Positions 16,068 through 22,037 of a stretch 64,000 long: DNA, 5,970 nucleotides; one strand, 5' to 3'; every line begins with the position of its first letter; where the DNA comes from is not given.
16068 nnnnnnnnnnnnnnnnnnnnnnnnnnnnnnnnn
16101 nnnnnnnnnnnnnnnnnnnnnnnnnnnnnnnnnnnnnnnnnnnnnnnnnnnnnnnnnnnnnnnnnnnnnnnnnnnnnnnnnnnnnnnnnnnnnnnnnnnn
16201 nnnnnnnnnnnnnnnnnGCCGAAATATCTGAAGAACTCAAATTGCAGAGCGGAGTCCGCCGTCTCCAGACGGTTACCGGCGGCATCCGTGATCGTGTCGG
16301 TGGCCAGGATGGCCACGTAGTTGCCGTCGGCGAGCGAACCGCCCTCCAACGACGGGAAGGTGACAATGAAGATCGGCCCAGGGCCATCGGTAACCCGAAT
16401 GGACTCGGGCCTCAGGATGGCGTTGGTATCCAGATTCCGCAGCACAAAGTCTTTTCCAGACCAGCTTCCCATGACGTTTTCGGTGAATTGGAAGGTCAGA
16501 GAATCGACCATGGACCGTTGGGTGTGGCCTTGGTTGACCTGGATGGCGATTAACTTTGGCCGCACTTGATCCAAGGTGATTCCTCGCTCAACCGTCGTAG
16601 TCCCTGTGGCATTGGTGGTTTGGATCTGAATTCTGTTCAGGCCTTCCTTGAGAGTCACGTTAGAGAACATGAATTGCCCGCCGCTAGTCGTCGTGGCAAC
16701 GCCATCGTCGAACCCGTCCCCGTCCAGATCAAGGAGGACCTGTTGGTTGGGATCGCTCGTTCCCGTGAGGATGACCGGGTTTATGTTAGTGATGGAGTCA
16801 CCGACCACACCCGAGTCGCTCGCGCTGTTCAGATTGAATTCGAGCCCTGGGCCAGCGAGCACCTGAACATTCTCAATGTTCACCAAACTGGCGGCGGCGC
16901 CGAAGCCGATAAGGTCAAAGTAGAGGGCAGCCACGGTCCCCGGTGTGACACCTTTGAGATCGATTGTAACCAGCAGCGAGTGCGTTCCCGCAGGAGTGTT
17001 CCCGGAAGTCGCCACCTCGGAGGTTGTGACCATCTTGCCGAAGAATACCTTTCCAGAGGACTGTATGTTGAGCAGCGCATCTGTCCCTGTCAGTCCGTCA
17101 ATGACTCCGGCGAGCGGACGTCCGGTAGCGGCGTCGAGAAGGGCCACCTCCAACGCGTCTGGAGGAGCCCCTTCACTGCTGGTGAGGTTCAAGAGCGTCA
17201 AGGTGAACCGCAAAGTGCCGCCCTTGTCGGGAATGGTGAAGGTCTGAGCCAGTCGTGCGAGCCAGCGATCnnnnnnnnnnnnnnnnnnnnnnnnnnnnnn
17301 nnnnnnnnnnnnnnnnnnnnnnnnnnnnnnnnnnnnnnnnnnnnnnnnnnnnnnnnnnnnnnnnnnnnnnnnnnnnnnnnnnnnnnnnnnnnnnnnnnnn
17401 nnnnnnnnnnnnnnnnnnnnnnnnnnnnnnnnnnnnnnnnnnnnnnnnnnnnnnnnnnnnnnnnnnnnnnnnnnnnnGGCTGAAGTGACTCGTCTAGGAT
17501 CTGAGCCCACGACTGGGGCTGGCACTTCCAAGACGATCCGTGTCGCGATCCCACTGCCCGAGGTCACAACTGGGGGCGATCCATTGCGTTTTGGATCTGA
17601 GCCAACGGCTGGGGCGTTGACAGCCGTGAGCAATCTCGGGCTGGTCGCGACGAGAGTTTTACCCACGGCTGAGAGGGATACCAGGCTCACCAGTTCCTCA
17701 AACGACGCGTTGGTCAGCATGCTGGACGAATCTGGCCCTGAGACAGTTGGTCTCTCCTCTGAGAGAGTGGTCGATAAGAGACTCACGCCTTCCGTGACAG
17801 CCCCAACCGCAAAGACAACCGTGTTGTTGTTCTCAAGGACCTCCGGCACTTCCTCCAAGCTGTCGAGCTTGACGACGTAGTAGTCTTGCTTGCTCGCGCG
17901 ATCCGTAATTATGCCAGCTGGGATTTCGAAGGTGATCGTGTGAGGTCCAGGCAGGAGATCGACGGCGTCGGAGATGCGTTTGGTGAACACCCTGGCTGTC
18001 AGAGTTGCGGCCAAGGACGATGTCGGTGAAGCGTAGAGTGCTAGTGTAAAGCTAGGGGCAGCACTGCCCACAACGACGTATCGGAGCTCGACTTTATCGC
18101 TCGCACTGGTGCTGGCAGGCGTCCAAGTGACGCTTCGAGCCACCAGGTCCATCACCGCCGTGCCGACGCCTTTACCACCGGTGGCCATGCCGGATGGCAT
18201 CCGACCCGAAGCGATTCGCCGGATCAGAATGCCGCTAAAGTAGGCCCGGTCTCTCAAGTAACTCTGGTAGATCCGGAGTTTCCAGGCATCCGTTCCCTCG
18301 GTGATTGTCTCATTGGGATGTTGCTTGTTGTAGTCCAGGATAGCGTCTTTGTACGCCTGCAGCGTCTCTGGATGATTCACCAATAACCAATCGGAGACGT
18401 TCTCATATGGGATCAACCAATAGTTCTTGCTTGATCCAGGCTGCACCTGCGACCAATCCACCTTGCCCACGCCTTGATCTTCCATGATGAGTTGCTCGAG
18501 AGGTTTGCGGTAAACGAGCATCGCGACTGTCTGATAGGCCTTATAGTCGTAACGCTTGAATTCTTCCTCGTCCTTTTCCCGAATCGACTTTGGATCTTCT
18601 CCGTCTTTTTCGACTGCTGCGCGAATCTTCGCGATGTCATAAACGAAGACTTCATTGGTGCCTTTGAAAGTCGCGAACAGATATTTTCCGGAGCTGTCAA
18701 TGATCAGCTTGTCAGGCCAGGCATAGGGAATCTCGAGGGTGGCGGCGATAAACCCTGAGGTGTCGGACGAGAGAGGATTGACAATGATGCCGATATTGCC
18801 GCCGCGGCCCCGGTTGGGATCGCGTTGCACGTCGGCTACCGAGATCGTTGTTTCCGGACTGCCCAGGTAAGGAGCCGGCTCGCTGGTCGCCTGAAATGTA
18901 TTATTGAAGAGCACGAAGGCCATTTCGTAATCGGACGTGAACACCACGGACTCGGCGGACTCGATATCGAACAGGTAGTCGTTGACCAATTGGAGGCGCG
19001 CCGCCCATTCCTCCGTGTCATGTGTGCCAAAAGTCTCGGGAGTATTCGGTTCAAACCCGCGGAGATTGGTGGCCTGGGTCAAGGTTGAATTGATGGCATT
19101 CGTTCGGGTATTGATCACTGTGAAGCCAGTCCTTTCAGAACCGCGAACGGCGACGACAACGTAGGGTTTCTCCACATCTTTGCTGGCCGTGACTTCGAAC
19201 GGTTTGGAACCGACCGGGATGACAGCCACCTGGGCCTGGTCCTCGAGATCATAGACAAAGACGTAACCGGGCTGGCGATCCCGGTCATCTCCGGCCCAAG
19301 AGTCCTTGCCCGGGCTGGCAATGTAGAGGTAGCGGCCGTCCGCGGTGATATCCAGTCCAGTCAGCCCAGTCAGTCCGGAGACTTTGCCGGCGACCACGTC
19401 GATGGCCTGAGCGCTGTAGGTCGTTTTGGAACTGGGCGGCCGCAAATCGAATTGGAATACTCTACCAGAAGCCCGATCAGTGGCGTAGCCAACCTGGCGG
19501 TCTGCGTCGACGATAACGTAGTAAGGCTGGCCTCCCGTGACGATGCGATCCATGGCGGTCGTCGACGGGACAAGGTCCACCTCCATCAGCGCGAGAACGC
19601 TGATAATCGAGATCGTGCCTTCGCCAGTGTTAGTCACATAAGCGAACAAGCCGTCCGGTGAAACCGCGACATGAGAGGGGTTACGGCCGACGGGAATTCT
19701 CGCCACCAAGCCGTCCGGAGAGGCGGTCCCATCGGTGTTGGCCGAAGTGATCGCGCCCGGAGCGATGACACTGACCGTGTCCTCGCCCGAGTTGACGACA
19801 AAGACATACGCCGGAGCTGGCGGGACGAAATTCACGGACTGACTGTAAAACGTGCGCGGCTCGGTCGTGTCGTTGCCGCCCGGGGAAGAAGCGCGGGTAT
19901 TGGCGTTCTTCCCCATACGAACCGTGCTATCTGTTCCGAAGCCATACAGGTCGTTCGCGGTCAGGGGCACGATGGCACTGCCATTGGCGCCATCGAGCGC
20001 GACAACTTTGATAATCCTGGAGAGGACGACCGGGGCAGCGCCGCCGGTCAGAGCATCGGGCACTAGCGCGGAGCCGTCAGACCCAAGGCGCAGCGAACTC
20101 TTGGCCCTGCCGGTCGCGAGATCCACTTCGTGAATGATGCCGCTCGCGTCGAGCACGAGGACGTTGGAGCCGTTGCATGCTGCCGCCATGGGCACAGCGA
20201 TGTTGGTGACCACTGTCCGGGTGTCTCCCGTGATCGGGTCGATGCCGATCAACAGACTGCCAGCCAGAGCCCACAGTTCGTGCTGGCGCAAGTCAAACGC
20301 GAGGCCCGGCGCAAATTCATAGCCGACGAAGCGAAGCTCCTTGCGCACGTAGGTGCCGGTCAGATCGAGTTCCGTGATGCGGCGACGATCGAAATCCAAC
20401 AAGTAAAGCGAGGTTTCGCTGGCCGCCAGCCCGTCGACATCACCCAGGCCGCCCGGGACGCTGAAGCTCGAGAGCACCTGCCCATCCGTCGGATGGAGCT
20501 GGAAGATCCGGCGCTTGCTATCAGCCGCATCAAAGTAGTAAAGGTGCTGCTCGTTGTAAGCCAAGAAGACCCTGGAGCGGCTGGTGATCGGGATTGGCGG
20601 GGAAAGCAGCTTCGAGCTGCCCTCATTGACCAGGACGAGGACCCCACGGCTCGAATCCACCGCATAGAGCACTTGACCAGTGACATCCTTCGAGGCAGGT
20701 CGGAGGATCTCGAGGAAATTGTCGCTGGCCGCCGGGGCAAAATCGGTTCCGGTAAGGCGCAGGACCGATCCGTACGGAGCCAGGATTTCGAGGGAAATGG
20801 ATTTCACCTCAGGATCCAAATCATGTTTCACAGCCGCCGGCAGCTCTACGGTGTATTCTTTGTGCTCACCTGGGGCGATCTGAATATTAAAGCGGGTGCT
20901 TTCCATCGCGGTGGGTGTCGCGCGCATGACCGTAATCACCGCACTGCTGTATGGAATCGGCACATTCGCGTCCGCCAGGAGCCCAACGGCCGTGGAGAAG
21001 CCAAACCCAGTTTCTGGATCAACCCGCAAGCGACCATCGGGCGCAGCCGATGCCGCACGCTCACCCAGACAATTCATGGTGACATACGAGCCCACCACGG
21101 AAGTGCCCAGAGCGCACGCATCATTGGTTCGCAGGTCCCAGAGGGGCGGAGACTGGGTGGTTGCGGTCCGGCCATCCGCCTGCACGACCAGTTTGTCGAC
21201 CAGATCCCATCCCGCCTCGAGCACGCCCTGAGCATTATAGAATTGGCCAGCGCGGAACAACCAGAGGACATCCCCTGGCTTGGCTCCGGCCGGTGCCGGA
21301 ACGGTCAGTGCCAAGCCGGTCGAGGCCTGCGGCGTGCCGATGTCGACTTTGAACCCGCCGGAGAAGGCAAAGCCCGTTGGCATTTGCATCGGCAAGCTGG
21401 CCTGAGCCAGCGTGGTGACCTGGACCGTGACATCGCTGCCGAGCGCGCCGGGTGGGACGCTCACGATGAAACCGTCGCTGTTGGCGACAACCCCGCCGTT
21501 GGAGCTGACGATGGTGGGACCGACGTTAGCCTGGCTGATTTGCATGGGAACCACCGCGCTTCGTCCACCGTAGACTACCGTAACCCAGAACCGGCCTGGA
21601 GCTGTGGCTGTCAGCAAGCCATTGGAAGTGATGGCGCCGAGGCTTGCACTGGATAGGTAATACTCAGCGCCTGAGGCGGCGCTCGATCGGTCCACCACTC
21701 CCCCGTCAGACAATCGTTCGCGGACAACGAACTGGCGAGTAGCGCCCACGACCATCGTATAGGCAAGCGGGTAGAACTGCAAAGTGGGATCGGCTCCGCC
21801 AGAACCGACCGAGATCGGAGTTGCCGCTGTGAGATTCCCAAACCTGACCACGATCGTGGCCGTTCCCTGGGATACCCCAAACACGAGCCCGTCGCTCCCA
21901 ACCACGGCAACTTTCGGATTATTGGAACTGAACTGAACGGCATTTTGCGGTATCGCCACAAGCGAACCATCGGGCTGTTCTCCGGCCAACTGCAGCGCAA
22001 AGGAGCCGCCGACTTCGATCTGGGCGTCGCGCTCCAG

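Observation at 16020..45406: A ~29.4-kb single gene (~9,795 codons after frame repair) with an unusually heterogeneous adhesin-like architecture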

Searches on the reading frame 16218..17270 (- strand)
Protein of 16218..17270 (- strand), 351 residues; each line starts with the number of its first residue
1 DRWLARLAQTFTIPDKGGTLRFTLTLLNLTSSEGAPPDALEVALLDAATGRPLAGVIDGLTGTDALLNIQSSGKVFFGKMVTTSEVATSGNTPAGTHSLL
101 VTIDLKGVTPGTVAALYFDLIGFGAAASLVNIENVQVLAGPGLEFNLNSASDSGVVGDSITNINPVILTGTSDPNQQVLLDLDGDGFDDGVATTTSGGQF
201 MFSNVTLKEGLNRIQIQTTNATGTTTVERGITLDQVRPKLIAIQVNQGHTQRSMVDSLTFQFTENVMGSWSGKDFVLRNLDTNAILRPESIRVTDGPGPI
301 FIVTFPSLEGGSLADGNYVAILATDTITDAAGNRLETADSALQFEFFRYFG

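Call 97: search_protein_families(library=pfam, max_evalue=1, proteins=[window:16218-17270:-])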
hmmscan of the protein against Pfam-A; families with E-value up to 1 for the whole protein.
window:16218-17270:- (351 aa): 4 families
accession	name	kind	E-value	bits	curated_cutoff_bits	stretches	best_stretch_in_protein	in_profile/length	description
PF19077.6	Big_13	-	2.6e-07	31.5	27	1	145-232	7-99/102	Bacterial Ig-like domain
PF01839.29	FG-GAP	-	0.0077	16.5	22.1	1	180-198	8-25/37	FG-GAP repeat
PF09136.16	Glucodextran_B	-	0.043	14.2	27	1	159-233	12-81/83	Glucodextranase, domain B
PF13205.12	Big_5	-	0.081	14.1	23.6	1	234-344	1-103/105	Bacterial Ig-like domain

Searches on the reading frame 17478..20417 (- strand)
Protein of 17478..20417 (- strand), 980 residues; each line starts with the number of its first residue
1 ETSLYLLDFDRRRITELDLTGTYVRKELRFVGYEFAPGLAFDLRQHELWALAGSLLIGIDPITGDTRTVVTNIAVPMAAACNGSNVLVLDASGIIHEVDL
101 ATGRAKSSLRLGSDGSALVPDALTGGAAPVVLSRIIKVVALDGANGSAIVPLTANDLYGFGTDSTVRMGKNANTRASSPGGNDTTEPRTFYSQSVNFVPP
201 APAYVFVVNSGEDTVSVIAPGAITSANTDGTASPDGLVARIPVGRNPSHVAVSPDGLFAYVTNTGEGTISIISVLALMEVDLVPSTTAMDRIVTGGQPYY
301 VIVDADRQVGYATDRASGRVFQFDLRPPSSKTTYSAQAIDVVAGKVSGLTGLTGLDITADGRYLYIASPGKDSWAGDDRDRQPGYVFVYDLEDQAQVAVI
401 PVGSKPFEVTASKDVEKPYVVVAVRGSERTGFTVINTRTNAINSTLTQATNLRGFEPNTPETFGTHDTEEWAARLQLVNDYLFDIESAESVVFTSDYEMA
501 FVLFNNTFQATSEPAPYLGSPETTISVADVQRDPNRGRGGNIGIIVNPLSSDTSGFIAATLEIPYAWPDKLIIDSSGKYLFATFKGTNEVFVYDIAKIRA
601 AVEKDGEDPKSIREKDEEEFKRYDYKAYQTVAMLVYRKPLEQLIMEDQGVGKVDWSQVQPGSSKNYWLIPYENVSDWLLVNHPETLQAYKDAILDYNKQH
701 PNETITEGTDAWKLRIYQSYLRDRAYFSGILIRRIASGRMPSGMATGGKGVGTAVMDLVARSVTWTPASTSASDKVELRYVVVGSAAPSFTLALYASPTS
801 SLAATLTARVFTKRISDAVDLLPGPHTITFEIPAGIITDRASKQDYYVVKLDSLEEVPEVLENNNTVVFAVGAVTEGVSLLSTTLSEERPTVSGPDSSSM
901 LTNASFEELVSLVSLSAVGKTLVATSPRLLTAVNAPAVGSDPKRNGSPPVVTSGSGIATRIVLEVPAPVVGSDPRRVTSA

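Call 14: search_protein_families(library=pfam, max_evalue=0.05, proteins=[window:17478-20417:-])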
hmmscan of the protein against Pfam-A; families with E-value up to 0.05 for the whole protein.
window:17478-20417:- (980 aa): 2 families
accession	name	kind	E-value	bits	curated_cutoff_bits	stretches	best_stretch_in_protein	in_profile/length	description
PF10282.15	Lactonase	-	3e-06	27.1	21.7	0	203-323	155-271/344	Lactonase, 7-bladed beta-propeller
PF21783.3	YNCE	-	0.0084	15.9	27.1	0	202-273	39-98/339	YNCE-like beta-propeller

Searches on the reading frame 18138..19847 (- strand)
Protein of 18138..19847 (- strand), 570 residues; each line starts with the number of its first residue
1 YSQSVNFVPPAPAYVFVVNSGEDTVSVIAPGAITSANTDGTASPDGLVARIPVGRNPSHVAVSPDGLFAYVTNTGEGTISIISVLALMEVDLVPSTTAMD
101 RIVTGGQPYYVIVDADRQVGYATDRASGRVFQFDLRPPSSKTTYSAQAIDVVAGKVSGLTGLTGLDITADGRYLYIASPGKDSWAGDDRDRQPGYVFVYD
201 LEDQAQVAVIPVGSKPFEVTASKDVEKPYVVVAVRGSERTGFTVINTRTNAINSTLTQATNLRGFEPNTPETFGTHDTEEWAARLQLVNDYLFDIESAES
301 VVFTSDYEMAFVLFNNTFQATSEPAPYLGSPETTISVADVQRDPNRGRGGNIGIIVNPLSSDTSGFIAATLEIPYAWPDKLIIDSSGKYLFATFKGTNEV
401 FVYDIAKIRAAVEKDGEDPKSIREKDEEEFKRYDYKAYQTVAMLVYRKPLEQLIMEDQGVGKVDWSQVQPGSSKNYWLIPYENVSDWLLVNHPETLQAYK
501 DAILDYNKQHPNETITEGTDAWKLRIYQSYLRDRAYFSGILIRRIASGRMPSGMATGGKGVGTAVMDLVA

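Call 97: search_protein_families(library=pfam, max_evalue=1, proteins=[window:18138-19847:-])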
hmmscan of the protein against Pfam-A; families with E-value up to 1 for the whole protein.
window:18138-19847:- (570 aa): 4 families
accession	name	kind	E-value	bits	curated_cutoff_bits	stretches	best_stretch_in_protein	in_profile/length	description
PF10282.15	Lactonase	-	3.3e-07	30.3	21.7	1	14-95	156-232/344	Lactonase, 7-bladed beta-propeller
PF21783.3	YNCE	-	0.0023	17.8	27.1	1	12-82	39-97/339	YNCE-like beta-propeller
PF02239.22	Cytochrom_D1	-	0.036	13.1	25.5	0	47-98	69-120/368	Cytochrome D1 heme domain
PF01731.26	Arylesterase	-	0.2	12.3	21.3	0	144-178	41-72/86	Arylesterase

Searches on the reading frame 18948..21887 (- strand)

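Call 7: search_protein_families(library=pfam, max_evalue=0.01, proteins=[window:18948-21887:-])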
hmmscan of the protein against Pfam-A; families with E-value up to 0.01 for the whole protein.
window:18948-21887:- (980 aa): 1 family
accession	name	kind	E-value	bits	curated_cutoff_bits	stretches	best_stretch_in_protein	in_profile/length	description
PF10282.15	Lactonase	-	0.00011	21.9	21.7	0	693-813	155-271/344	Lactonase, 7-bladed beta-propeller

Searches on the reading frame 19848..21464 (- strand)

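Call 97: search_protein_families(library=pfam, max_evalue=1, proteins=[window:19848-21464:-])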
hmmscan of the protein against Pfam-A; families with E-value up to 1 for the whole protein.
window:19848-21464:- (539 aa): 1 family
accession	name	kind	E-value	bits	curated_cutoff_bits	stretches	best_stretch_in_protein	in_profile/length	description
PF13360.13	PQQ_2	-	0.0068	16.5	27.6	1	266-460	45-146/233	Outer membrane protein assembly factor BamB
